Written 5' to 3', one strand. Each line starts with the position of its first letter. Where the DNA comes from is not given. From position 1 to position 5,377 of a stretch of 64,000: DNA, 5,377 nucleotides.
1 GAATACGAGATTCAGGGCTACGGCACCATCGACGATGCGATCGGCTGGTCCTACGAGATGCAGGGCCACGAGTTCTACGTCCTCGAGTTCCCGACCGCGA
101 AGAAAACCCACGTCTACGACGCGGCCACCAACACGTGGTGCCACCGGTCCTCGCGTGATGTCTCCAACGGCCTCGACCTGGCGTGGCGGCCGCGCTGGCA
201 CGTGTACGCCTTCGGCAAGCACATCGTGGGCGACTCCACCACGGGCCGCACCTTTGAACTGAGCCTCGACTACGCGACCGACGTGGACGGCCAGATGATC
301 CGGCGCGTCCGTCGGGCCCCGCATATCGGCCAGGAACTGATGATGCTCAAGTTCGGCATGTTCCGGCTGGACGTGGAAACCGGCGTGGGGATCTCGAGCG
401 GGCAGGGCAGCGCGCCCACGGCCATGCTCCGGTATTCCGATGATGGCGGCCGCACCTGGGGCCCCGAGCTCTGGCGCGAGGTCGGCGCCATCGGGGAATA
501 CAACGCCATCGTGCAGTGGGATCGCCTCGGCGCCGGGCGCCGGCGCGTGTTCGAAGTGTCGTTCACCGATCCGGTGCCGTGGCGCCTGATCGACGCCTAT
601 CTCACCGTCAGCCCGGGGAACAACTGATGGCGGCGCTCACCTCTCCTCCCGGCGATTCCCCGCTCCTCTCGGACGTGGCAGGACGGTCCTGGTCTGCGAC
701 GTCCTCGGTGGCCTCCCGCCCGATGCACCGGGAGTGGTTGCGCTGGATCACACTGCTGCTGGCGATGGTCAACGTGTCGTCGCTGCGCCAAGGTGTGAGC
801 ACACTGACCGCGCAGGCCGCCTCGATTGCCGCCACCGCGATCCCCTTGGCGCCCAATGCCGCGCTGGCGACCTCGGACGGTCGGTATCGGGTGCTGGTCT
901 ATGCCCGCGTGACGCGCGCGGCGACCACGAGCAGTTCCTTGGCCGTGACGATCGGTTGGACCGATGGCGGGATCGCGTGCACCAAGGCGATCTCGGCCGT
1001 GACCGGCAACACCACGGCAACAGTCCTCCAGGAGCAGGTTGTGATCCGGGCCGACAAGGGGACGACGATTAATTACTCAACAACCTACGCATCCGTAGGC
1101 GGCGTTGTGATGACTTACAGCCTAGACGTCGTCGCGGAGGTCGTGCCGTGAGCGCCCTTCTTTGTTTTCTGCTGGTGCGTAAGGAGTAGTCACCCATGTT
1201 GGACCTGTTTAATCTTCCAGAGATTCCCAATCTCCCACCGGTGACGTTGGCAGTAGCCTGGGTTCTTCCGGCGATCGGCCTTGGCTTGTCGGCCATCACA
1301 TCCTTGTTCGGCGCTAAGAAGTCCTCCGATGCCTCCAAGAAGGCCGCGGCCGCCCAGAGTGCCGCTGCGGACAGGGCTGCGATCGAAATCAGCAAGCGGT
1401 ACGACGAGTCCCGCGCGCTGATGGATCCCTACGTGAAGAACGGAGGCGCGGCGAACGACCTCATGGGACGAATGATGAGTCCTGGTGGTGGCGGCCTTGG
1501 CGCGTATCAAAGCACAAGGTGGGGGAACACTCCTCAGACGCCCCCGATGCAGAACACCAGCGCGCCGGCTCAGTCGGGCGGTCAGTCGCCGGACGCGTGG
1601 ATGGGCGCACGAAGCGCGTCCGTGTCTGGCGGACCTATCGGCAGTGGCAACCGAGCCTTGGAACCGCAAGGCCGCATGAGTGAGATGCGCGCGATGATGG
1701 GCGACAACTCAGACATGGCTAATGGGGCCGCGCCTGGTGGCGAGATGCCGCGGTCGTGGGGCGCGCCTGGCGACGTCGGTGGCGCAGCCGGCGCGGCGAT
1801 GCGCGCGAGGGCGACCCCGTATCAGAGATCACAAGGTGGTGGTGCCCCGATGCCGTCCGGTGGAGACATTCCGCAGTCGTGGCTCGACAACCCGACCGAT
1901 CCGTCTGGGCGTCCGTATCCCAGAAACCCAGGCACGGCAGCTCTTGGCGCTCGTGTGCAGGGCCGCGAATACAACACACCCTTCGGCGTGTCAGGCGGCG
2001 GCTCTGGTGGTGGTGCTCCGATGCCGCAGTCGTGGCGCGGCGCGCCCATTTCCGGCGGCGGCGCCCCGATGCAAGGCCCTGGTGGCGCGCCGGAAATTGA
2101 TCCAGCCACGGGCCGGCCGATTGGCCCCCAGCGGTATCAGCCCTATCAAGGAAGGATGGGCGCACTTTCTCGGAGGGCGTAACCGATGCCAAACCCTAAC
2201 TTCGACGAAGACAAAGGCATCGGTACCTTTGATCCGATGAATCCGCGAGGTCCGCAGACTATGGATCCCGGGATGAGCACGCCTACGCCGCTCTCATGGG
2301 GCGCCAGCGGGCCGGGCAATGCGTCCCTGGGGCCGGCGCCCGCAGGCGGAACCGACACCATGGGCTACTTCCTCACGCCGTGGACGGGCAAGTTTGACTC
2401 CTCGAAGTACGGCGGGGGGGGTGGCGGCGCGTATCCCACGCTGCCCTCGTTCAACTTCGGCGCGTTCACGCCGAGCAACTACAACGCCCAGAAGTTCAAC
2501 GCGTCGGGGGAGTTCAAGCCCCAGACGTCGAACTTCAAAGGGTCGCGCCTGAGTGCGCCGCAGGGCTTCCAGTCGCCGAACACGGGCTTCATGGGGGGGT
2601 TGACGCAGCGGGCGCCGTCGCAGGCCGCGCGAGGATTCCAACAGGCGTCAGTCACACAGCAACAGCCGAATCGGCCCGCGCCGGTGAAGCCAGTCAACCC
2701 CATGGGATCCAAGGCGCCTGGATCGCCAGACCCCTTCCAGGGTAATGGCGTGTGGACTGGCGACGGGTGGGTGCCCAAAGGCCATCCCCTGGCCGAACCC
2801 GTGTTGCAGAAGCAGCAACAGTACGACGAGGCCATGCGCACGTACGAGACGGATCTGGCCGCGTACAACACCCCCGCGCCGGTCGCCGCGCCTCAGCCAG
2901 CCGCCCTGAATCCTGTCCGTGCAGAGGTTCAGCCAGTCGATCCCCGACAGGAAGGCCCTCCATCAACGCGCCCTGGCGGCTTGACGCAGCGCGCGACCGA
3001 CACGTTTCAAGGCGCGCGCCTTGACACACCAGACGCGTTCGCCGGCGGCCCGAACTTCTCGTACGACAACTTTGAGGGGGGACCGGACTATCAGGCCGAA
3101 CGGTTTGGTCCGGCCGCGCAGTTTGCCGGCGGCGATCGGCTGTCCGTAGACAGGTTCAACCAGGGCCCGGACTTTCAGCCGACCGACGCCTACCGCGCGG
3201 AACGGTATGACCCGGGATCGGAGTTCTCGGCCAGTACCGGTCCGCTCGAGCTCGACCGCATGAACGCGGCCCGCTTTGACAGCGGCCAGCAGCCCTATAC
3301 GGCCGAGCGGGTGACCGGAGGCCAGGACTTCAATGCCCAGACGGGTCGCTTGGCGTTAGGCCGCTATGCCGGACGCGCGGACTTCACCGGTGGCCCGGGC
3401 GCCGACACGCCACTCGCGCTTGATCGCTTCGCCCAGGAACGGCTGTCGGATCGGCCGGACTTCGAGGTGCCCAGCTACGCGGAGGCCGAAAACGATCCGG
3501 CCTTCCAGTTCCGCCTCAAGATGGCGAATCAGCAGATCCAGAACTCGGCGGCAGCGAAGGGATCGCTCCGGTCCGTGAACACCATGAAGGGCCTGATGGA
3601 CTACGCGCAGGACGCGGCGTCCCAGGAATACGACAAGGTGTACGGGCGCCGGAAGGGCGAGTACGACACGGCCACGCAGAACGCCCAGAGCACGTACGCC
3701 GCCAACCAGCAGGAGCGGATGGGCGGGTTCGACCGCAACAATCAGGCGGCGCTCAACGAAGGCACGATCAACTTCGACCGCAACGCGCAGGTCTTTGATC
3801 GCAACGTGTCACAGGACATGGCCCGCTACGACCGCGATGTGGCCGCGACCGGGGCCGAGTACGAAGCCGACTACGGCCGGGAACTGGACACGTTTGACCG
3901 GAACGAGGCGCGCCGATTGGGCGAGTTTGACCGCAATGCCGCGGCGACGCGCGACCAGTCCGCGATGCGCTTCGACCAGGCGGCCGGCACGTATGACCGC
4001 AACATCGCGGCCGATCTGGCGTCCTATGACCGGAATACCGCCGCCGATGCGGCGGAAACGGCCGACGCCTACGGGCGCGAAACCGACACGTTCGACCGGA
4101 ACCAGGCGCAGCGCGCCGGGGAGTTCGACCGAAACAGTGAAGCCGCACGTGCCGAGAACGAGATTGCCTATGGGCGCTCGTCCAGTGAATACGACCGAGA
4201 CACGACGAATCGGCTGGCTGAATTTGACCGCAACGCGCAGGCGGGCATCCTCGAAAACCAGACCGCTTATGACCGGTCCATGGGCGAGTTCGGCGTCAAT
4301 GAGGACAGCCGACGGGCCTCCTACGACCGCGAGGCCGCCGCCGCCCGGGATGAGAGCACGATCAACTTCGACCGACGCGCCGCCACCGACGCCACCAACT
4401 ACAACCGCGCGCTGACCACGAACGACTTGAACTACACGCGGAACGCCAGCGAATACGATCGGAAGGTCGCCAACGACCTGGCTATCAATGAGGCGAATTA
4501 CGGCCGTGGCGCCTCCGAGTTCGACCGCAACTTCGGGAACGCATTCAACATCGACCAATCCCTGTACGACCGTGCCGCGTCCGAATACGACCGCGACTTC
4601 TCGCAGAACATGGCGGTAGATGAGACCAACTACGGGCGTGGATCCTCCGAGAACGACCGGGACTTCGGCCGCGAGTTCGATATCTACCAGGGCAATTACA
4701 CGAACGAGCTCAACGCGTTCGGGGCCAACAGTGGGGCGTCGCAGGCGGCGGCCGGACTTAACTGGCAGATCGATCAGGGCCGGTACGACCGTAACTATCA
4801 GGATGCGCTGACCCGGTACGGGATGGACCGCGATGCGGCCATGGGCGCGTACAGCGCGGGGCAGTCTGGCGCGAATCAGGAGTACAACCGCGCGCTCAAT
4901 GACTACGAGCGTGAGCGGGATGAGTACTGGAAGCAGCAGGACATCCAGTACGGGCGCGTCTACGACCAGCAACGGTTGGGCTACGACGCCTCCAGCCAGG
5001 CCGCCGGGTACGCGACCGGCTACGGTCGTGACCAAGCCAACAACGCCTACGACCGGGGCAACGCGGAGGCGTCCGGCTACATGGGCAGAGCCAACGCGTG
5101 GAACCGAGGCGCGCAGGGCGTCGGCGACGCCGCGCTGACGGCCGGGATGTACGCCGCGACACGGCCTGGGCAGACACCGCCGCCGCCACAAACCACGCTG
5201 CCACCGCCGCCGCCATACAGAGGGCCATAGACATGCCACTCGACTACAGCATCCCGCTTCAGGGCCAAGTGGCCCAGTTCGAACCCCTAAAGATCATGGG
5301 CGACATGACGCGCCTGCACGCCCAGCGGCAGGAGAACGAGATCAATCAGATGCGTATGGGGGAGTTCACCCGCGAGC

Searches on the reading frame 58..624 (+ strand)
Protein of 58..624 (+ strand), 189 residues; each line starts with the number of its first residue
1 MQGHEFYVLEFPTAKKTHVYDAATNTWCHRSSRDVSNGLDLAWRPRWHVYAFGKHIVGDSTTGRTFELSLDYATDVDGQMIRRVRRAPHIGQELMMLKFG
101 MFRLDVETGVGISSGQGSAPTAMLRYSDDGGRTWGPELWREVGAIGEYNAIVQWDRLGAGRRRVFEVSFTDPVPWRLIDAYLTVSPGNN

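Call 7: search_protein_families(library=phrogs, proteins=[window:58-624:+], max_evalue=0.001)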
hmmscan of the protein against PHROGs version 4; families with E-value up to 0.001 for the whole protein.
window:58-624:+ (189 aa): 2 families
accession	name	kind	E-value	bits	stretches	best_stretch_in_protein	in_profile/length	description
phrog_578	-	connector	5.1e-42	145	1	2-188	297-473/486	head closure Hc3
phrog_19101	-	unknown function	1.8e-10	40.8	1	121-187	527-593/595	-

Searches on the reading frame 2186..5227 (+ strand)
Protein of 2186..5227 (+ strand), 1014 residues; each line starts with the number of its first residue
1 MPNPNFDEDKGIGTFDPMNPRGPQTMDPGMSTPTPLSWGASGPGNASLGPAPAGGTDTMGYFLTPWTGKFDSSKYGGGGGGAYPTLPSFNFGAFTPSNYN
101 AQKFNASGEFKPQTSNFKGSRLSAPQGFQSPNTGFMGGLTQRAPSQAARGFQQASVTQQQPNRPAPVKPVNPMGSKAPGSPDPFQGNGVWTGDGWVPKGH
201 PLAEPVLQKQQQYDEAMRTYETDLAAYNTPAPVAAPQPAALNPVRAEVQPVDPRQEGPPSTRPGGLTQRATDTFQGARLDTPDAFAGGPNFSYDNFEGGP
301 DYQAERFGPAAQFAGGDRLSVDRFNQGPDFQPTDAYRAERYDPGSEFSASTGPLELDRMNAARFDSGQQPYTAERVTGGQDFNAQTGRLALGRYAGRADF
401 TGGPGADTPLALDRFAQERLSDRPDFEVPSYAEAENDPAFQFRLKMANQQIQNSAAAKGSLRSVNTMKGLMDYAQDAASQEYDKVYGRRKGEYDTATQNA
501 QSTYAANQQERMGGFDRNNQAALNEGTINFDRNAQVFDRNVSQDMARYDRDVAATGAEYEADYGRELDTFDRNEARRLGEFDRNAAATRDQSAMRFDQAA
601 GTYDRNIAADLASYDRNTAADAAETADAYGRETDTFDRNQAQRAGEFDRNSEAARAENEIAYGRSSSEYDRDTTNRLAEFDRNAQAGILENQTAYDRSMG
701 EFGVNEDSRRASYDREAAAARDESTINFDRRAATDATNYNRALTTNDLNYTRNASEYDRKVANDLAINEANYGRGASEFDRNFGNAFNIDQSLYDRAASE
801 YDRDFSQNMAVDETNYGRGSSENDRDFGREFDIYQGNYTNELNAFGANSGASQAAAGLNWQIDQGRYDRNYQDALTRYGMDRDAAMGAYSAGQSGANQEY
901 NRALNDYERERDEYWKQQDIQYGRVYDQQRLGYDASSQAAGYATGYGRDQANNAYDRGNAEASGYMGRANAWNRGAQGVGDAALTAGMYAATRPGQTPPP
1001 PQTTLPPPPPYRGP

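Call 7: search_protein_families(library=phrogs, proteins=[window:2186-5227:+], max_evalue=0.001)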
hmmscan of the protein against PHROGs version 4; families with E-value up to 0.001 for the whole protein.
window:2186-5227:+ (1014 aa): 1 family
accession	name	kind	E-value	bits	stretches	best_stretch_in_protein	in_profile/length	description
phrog_598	-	DNA, RNA and nucleotide metabolism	3.7e-10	40.9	1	431-491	83-143/240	DNA ejection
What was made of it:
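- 1196..6969 (+): Upstream ORFs (1196-2182, 2186-5230, 5098-6969), in the position of the BPP-1 internal virion/ejection genes bbp12 and bbp11. phrog_598 'DNA ejection' in 2186-5230 (call 7).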

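Call 74: search_protein_families(library=pfam, proteins=[window:2186-5227:+], max_evalue=0.001)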
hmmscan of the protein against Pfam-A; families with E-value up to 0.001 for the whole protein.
window:2186-5227:+ (1014 aa): 0 families
